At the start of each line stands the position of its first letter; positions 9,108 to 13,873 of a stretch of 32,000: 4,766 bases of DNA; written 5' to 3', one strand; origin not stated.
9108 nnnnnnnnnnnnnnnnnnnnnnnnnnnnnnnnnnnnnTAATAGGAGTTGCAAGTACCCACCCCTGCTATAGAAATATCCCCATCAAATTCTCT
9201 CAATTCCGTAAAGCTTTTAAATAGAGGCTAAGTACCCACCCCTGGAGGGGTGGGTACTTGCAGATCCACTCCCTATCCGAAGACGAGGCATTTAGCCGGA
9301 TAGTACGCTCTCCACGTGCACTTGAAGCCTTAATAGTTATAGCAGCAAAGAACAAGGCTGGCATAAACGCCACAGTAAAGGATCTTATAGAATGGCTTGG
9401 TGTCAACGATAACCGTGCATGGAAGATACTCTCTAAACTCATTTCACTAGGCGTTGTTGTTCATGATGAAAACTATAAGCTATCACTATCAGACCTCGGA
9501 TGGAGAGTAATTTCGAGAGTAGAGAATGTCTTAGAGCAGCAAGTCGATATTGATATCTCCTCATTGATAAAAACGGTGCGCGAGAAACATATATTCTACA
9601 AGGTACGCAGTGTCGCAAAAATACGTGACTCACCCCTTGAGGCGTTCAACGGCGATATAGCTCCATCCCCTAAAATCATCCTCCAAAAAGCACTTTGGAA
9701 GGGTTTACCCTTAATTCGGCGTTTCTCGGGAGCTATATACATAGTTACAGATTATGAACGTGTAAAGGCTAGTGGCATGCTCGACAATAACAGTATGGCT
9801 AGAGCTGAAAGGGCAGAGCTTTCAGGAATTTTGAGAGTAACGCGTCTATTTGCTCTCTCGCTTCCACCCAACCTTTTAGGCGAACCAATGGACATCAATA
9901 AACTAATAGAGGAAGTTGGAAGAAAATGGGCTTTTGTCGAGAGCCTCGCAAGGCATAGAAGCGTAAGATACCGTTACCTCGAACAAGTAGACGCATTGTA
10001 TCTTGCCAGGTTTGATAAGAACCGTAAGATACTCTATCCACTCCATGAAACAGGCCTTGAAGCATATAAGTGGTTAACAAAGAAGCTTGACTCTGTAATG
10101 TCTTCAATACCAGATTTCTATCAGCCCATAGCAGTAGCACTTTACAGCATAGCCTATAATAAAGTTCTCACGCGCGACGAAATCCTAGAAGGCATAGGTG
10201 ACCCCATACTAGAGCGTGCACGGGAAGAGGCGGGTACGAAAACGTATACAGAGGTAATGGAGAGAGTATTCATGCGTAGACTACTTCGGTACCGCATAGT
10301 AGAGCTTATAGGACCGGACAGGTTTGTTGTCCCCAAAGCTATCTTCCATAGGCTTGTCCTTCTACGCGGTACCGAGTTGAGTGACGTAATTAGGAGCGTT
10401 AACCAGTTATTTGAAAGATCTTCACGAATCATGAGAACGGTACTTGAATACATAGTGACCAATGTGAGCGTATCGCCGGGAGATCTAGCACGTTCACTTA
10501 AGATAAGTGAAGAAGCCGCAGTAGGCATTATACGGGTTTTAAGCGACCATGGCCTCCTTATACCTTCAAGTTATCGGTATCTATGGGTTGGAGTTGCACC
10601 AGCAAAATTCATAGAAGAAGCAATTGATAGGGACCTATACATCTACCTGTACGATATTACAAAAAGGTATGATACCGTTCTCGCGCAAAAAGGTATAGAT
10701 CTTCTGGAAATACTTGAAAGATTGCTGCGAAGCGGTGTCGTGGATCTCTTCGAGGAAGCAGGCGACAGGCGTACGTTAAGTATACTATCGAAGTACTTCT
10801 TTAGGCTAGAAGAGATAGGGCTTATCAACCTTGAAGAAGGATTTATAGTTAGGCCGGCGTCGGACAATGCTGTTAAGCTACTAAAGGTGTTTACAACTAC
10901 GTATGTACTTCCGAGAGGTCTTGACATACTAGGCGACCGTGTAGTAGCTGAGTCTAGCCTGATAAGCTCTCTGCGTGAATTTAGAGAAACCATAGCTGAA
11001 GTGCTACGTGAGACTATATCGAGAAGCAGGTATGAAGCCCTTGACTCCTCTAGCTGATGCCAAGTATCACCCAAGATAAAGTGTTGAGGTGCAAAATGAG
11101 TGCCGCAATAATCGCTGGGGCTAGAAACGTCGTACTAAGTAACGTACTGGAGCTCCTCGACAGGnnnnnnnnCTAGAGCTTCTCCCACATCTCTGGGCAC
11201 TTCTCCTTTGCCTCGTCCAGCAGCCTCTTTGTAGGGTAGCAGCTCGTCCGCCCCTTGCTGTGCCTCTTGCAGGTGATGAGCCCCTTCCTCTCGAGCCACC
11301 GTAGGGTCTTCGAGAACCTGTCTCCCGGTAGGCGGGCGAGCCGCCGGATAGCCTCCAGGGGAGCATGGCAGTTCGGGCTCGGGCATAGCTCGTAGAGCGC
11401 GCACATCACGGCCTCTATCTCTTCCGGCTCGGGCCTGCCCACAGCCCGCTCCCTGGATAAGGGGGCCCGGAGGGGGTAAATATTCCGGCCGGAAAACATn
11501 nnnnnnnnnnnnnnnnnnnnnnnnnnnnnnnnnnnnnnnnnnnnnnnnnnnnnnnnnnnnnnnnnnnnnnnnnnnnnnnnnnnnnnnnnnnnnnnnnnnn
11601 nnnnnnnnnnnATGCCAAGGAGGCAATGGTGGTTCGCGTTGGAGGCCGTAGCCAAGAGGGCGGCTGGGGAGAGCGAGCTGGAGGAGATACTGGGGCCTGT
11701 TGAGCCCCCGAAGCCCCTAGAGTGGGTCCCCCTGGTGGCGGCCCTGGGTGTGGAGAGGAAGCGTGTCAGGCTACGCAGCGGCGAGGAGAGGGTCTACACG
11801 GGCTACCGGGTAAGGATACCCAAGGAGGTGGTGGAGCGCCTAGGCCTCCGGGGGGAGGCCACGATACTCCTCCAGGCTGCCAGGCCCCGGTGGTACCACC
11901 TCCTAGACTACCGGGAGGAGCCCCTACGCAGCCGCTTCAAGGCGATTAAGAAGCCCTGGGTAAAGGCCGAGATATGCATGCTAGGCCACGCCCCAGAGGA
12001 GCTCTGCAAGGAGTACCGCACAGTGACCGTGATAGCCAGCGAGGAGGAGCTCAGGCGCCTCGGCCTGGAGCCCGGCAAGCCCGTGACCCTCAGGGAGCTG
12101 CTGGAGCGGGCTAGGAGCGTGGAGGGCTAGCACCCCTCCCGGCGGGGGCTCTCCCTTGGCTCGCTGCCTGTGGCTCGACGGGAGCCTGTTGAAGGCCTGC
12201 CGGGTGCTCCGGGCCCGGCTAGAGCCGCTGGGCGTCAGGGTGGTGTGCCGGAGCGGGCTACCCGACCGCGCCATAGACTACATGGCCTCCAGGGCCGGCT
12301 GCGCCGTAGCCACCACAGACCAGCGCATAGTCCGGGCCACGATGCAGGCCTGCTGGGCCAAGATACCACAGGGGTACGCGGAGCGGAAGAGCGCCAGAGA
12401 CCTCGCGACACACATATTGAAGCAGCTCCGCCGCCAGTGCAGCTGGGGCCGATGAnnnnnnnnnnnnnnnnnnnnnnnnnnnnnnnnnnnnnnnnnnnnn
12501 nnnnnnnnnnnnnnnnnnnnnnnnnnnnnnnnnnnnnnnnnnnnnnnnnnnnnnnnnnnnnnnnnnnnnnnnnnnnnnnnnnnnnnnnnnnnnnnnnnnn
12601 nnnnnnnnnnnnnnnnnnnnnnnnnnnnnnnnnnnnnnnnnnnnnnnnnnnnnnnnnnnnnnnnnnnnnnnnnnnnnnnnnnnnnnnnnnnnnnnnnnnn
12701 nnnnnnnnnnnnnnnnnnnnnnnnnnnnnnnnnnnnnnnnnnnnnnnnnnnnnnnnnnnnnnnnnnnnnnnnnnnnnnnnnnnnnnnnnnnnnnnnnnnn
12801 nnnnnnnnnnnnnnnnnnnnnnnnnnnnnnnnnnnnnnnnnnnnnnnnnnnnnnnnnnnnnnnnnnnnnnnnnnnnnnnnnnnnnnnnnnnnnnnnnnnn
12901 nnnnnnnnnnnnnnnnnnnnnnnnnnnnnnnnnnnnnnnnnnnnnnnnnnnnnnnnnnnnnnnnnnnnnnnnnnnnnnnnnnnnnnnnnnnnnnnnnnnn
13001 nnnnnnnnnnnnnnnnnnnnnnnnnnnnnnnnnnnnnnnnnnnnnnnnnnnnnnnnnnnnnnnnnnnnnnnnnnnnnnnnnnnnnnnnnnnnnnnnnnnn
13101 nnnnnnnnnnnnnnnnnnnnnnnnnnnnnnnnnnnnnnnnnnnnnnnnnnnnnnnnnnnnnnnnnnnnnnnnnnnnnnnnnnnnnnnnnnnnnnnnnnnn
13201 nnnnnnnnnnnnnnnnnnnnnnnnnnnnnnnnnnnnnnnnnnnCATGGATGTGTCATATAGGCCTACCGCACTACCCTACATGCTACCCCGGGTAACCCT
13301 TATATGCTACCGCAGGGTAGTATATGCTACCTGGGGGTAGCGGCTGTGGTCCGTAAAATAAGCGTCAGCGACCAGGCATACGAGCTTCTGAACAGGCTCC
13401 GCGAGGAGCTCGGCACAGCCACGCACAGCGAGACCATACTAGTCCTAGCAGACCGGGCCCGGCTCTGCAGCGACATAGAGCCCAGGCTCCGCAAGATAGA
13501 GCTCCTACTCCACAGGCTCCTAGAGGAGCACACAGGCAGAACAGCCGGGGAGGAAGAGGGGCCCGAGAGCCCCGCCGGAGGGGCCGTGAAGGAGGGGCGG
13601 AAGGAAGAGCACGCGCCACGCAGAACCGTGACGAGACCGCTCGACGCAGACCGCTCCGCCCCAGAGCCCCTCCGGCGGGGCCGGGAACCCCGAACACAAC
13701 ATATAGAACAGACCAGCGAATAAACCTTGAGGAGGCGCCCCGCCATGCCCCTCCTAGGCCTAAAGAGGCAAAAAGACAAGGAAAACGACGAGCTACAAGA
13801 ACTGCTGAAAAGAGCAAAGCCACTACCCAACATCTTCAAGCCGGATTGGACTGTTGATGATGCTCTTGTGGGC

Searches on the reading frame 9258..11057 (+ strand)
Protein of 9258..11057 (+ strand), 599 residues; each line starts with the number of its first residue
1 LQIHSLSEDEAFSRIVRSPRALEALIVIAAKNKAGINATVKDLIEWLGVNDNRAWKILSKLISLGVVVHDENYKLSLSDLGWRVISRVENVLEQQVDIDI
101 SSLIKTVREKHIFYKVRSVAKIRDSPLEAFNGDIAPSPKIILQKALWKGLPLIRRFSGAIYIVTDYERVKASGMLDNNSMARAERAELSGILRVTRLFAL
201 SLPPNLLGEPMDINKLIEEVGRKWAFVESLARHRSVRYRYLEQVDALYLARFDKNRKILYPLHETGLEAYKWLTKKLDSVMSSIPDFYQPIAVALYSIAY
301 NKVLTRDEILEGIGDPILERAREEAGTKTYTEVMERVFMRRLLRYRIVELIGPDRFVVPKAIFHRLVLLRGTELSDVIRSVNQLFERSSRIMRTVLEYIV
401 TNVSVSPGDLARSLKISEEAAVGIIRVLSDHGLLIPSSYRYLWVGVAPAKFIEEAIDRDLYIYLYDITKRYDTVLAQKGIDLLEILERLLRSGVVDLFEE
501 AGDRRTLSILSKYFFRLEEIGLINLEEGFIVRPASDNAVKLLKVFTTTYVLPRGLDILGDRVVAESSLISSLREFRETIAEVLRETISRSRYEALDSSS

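Call 7: search_protein_families(library=pfam, proteins=[window:9258-11057:+], max_evalue=0.1)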
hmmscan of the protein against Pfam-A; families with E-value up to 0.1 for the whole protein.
window:9258-11057:+ (599 aa): 6 families
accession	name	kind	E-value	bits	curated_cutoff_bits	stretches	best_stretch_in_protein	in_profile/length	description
PF12802.13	MarR_2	-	8e-05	23.2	27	1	395-434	10-50/61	MarR family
PF01978.25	TrmB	-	0.0056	16.9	25.6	0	37-69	22-54/68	Sugar-specific transcriptional regulator TrmB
PF04157.22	EAP30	-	0.025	14.7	26.8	0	282-434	83-215/219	EAP30/Vps36 family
PF13412.12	HTH_24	-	0.051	13.6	21.9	0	38-67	18-47/48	Winged helix-turn-helix DNA-binding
PF02082.26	Rrf2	-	0.059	14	30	0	20-67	7-53/132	Iron-dependent Transcriptional regulator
PF03861.19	ANTAR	-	0.061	13.5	27.3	0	1-17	21-37/54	ANTAR domain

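Call 93: search_protein_families(library=ncbifam, proteins=[window:9258-11057:+], max_evalue=0.01)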
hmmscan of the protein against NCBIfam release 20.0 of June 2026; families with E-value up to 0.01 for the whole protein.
window:9258-11057:+ (599 aa): 1 family
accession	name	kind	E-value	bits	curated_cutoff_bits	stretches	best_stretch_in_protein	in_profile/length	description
NF053609.1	Sul12a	equivalog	0.0011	19.1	150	0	26-109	10-90/103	Sul12a family chromatin-organizing protein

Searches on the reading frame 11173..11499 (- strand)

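Call 69: search_protein_families(library=pfam, proteins=[window:11173-11499:-], max_evalue=0.1)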
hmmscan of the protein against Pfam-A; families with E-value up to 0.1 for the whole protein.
window:11173-11499:- (108 aa): 2 families
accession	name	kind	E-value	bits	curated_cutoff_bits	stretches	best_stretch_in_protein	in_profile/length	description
PF00376.29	MerR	-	0.057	13.7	28.2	0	64-84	14-35/38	MerR family regulatory protein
PF13411.12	MerR_1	-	0.084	13.4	21.6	0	64-86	15-36/69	MerR HTH family regulatory protein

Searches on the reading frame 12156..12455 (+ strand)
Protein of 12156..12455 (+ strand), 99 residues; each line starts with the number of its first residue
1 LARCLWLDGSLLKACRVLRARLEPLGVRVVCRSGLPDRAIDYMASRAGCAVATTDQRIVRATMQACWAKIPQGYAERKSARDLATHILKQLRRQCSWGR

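Call 69: search_protein_families(library=pfam, proteins=[window:12156-12455:+], max_evalue=0.1)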
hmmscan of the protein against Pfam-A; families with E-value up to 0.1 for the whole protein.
window:12156-12455:+ (99 aa): 1 family
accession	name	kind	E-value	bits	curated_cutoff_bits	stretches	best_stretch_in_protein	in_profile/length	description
PF06500.17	FrsA-like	-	0.00084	18.7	22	1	1-83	279-358/414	Esterase FrsA-like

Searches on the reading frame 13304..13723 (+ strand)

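Call 69: search_protein_families(library=pfam, proteins=[window:13304-13723:+], max_evalue=0.1)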
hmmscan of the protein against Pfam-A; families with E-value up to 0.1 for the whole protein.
window:13304-13723:+ (139 aa): 2 families
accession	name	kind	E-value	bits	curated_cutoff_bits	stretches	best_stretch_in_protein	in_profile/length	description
PF19993.5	DO-GTPase2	-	0.055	13.6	27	1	31-79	109-159/226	Double-GTPase 2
PF02697.20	VAPB_antitox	-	0.059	14.6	27.9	0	18-51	2-33/69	Putative antitoxin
